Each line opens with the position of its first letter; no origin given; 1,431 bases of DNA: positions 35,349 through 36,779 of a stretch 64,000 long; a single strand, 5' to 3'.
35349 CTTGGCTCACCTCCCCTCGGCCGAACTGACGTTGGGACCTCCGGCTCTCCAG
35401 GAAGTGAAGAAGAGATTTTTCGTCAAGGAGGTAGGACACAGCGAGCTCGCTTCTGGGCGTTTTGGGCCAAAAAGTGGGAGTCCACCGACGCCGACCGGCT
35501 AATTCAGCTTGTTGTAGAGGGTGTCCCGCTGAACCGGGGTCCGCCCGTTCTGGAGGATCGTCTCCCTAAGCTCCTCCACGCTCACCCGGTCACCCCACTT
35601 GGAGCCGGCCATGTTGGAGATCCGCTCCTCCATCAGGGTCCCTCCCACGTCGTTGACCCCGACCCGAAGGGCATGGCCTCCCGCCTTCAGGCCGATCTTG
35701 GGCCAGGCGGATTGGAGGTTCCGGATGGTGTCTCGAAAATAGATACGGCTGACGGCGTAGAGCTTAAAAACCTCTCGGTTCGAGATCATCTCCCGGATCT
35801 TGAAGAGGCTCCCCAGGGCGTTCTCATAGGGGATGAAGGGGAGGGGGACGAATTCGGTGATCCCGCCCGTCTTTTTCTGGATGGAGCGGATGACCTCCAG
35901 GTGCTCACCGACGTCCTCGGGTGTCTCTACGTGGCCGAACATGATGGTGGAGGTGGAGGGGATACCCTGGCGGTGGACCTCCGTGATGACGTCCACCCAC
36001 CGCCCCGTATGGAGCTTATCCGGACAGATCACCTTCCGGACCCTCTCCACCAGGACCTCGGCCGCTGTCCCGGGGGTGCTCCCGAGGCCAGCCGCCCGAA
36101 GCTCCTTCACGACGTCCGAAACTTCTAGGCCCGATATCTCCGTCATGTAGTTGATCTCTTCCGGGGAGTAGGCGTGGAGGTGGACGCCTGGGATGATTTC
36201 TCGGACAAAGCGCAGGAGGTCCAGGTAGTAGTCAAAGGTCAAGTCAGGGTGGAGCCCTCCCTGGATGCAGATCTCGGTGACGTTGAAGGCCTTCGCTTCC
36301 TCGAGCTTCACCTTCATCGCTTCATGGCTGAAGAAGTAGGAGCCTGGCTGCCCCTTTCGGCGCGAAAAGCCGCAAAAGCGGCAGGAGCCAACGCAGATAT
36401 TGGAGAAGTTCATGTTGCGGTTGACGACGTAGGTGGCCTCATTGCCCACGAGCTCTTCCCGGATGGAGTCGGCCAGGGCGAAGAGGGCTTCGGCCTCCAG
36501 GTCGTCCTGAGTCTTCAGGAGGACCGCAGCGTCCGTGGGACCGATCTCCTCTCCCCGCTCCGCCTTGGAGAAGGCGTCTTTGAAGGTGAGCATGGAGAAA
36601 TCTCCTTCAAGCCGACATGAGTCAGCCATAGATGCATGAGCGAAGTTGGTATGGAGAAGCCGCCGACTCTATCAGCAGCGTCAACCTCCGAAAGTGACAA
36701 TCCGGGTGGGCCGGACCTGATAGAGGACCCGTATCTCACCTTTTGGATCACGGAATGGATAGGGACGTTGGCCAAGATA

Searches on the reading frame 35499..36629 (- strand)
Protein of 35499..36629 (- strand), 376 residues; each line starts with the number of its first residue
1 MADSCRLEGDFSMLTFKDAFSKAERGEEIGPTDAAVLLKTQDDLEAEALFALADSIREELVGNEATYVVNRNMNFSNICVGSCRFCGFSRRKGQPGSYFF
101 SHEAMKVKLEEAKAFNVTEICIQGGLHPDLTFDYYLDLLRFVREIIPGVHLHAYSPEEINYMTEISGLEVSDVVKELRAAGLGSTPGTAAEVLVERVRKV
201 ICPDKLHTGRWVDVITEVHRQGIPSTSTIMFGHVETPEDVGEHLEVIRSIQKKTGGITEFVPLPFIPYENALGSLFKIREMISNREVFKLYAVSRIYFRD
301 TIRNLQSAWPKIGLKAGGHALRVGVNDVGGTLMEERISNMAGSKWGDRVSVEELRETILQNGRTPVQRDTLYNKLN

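Call 59: search_protein_families(library=pfam, proteins=[window:35499-36629:-], max_evalue=0.00001)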
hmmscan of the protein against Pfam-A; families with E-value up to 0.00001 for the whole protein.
window:35499-36629:- (376 aa): 2 families
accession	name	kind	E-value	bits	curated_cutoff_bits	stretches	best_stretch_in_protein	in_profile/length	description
PF04055.27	Radical_SAM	-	5.2e-19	69.5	29.5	1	73-246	1-165/166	Radical SAM superfamily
PF19288.4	CofH_C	-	2.5e-14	53.6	27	1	256-374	3-118/125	CofH/MqnC C-terminal region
